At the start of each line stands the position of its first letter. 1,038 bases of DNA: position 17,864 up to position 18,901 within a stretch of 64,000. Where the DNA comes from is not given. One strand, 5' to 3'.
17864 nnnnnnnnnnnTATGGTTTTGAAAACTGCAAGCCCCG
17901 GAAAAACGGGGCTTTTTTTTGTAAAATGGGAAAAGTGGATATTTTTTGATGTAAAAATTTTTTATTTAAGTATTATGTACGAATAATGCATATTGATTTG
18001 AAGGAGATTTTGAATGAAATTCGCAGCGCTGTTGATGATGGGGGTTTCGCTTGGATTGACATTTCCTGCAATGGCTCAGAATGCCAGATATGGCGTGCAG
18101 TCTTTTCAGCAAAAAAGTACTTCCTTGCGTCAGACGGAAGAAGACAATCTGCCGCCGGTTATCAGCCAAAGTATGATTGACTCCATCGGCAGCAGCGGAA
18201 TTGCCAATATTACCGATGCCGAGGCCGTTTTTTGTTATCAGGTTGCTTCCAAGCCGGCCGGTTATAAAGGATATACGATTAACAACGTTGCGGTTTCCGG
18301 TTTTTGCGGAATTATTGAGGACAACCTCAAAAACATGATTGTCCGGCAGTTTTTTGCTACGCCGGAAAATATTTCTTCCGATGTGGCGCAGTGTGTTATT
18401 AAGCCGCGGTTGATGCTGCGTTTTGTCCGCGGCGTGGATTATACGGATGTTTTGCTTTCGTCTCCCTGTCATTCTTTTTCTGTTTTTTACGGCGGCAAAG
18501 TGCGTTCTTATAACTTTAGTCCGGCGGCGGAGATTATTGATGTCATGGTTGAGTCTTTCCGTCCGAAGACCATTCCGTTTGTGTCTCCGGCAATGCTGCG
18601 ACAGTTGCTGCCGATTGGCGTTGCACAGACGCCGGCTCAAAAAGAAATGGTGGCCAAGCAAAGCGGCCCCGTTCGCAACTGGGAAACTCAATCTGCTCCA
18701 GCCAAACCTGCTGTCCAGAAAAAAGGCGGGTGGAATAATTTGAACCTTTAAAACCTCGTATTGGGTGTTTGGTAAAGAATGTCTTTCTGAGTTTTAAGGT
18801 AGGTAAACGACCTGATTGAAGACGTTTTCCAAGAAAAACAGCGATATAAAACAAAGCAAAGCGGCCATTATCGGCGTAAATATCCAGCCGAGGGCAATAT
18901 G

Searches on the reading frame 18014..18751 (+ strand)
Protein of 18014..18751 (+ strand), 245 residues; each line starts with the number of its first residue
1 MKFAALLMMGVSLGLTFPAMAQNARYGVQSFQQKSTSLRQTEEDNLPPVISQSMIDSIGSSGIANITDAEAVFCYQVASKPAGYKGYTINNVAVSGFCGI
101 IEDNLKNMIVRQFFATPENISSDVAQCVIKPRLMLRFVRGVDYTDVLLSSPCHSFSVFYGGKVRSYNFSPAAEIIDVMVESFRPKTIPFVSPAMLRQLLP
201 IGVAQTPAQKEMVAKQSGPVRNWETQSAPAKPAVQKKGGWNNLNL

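Call 3: search_protein_families(library=pfam, proteins=[window:18014-18751:+], max_evalue=1)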
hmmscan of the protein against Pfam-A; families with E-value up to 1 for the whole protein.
window:18014-18751:+ (245 aa): 0 families

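Call 4: search_protein_families(library=ncbifam, proteins=[window:18014-18751:+], max_evalue=1)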
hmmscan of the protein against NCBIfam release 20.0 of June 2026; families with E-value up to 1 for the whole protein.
window:18014-18751:+ (245 aa): 1 family
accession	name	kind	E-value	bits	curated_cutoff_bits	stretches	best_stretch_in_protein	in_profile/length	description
NF053567.1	HBDA_AROS1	equivalog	0.029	12.7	1000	1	171-212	249-289/523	3-hydroxybenzoate--CoA ligase HbdA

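Call 106: search_protein_families(library=phrogs, proteins=[window:18014-18751:+], max_evalue=0.01)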
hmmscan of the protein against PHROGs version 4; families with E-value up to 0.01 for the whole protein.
window:18014-18751:+ (245 aa): 0 families
